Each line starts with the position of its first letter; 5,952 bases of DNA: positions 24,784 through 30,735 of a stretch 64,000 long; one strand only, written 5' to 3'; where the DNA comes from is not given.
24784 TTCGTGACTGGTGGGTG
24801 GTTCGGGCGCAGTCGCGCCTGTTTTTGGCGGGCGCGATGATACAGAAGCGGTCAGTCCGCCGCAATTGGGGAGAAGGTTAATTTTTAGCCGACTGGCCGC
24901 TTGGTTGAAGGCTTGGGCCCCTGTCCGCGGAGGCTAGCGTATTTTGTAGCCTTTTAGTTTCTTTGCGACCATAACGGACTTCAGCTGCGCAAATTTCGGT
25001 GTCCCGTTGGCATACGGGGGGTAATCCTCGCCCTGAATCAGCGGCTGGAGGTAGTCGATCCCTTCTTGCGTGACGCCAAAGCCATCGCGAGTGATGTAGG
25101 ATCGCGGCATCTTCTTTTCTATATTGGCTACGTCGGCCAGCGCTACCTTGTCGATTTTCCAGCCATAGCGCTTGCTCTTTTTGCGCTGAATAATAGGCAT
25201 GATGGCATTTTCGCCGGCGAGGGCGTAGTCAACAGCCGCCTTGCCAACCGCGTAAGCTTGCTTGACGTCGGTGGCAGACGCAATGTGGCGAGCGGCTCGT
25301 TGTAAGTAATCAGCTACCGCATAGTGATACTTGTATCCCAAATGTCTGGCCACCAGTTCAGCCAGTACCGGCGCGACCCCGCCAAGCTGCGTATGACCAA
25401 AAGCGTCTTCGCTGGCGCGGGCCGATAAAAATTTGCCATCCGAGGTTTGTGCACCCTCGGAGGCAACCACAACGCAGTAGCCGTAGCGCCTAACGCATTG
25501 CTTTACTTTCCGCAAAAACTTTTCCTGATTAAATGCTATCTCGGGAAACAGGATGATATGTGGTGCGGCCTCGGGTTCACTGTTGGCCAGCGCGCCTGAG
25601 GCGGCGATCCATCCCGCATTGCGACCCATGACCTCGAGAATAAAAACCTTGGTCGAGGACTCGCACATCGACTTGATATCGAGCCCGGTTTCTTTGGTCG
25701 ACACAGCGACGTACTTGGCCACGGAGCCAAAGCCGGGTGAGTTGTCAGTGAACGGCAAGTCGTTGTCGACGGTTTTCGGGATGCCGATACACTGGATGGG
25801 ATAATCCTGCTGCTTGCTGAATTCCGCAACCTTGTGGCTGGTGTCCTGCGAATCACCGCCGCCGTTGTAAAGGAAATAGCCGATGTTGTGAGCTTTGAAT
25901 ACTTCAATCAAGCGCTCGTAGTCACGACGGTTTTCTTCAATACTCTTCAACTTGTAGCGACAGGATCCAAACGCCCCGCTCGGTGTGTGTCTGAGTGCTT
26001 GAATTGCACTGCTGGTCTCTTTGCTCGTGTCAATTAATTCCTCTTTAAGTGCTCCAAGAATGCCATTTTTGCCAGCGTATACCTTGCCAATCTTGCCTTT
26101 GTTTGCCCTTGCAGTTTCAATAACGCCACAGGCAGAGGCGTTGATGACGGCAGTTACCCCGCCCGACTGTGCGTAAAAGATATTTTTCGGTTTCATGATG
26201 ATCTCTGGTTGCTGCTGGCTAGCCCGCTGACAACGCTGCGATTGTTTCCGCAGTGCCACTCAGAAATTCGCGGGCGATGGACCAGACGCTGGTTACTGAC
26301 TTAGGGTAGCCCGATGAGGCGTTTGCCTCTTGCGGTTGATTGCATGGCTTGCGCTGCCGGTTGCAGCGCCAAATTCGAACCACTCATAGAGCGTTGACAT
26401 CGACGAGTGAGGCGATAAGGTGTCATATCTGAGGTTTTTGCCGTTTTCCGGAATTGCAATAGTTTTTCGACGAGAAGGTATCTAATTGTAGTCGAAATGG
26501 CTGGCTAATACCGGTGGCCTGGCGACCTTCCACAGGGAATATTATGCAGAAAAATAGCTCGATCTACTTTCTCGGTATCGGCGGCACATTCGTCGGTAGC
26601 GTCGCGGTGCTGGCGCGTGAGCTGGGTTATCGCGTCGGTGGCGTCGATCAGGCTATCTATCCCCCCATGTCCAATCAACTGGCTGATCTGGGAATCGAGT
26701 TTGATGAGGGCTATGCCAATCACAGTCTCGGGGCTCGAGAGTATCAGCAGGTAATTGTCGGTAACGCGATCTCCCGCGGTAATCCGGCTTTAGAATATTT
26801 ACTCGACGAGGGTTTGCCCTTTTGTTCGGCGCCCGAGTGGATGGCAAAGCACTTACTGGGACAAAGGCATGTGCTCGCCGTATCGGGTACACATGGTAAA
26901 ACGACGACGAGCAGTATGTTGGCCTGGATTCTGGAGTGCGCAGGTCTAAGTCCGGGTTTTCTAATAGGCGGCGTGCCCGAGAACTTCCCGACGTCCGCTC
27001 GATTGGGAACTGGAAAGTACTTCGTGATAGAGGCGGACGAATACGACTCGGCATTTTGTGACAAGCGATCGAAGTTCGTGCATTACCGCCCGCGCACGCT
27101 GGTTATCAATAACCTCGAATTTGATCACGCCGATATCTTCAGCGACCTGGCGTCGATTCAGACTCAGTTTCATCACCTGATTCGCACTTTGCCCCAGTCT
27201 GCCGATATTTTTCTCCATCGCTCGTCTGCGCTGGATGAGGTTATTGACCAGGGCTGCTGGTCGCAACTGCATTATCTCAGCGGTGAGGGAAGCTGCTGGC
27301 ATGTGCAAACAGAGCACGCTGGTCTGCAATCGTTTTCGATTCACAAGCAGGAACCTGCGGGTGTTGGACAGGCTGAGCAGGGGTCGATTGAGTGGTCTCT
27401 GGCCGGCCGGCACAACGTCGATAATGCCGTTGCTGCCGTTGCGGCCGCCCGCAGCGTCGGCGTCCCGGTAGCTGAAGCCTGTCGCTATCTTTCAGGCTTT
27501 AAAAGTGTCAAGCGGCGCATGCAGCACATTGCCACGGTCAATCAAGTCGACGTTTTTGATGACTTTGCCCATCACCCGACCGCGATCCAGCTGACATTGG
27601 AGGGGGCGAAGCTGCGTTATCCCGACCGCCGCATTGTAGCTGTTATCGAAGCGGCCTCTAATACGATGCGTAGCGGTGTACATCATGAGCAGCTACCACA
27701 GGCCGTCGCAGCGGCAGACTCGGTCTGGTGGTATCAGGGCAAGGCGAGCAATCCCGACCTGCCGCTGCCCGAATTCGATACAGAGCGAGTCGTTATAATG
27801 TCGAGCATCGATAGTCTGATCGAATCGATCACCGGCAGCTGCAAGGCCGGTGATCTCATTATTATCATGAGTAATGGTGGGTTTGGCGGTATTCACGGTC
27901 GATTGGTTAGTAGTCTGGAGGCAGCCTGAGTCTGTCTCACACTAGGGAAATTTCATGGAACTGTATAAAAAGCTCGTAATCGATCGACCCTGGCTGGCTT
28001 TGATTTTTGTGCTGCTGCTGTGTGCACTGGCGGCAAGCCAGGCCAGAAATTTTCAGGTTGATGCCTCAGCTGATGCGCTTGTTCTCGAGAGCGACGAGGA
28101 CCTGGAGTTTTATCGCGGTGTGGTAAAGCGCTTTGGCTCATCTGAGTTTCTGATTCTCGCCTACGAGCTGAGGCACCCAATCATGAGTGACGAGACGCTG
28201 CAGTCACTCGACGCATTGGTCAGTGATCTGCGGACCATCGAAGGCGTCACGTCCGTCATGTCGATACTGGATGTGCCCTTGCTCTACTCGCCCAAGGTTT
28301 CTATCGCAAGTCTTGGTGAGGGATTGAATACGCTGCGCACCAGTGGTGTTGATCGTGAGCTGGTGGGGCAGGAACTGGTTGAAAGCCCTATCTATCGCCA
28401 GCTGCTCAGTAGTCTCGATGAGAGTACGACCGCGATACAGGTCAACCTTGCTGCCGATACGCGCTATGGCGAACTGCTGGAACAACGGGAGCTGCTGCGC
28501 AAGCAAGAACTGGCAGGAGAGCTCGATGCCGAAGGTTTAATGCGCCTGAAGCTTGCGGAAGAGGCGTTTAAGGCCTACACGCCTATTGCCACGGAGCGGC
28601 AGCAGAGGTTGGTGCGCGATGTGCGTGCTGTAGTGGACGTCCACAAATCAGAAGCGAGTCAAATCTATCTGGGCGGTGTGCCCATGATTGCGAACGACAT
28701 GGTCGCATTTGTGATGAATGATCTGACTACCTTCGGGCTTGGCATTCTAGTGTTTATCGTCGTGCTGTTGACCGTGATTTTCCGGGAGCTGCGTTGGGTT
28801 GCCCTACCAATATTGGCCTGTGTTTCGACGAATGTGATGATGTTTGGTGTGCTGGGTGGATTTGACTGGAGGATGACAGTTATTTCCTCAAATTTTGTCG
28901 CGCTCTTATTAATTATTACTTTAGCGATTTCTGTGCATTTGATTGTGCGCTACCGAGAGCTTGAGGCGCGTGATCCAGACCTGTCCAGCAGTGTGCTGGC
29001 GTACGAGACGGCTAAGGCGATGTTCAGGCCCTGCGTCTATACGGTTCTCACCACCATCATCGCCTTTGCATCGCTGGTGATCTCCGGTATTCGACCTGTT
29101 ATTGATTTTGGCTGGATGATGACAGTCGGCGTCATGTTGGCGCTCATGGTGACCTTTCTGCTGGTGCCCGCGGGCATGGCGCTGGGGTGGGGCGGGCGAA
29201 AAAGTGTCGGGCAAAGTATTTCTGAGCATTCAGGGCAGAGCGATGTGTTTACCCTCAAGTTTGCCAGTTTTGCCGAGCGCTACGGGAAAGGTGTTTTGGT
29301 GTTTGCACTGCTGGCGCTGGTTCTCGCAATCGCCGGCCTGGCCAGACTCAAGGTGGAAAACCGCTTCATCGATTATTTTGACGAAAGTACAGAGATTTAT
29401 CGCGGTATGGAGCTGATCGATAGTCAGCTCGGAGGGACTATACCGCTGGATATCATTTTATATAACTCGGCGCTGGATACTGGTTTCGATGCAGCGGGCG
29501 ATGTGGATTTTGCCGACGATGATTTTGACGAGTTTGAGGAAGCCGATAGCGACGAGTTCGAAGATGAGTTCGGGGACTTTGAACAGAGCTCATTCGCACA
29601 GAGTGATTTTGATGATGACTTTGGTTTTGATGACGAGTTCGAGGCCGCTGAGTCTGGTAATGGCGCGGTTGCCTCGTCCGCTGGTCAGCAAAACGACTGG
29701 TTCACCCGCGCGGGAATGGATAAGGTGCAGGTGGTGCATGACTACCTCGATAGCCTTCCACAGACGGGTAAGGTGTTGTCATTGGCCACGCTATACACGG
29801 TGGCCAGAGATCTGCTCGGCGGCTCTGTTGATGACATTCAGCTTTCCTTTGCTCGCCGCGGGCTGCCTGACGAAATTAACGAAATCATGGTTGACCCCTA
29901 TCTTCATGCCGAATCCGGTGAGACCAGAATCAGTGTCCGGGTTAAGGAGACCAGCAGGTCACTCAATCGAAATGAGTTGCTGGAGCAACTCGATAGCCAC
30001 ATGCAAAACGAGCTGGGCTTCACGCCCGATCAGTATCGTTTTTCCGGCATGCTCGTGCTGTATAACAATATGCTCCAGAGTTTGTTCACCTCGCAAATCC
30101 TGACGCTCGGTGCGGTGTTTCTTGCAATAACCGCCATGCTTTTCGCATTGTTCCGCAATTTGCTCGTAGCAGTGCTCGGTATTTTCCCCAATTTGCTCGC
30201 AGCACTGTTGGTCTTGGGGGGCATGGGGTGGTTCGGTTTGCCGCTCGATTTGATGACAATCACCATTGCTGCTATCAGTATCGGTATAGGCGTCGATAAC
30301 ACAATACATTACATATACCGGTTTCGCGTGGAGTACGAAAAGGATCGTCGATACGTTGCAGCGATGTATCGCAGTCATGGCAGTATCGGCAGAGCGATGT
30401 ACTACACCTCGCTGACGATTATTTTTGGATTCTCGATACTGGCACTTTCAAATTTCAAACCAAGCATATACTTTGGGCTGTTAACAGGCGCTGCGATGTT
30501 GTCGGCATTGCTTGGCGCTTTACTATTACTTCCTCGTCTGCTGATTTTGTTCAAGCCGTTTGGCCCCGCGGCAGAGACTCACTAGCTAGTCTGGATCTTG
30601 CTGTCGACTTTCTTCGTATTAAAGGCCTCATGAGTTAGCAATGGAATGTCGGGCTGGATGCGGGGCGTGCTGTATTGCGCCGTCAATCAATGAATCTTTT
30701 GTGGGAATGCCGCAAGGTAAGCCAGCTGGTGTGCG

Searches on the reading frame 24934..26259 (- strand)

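Call 68: search_protein_families(library=pfam, proteins=[window:24934-26259:-])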
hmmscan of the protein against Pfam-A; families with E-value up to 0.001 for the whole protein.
window:24934-26259:- (441 aa): 1 family
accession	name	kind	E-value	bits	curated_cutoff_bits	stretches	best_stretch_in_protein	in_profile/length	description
PF00365.25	PFK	-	5.3e-50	170.8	30.9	1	27-312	2-274/277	Phosphofructokinase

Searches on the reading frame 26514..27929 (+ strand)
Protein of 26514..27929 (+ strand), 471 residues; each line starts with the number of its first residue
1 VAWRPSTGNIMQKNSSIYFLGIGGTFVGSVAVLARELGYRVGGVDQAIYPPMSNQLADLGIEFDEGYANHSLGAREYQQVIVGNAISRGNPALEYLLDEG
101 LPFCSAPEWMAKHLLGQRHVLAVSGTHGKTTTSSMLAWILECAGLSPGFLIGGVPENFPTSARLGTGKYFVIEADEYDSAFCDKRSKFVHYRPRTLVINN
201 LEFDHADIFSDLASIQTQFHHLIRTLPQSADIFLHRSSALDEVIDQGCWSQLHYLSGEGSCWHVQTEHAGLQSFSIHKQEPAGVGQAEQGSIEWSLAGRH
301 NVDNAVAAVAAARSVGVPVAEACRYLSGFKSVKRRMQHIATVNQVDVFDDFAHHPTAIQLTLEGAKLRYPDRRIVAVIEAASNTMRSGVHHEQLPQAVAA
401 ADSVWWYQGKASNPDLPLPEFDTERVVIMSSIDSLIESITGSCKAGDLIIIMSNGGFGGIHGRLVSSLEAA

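Call 68: search_protein_families(library=pfam, proteins=[window:26514-27929:+])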
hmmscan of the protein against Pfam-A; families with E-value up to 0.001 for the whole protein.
window:26514-27929:+ (471 aa): 3 families
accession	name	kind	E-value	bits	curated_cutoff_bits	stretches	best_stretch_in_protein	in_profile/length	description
PF08245.18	Mur_ligase_M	-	2e-16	61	24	1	123-312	1-200/200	Mur ligase middle domain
PF02875.26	Mur_ligase_C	-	5e-16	60.1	28.4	1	334-455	1-127/127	Mur ligase, glutamate ligase domain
PF01225.30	Mur_ligase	-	1.1e-14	55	21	1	17-115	2-92/95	Mur ligase family, catalytic domain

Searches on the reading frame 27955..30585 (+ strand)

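Call 7: search_protein_families(library=pfam, proteins=[window:27955-30585:+])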
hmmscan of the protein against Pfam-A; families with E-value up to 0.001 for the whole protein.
window:27955-30585:+ (876 aa): 3 families
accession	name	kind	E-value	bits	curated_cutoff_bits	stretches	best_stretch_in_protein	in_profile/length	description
PF03176.21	MMPL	-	5.8e-22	78.5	20.5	2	213-410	100-301/333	MMPL family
PF02355.23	SecD_SecF_C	-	4e-05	23.5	20.5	0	263-401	39-176/189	Protein export membrane protein SecD/SecF, C-terminal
PF02460.24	Patched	-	0.00014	22.1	23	1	733-853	25-144/156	Patched SSD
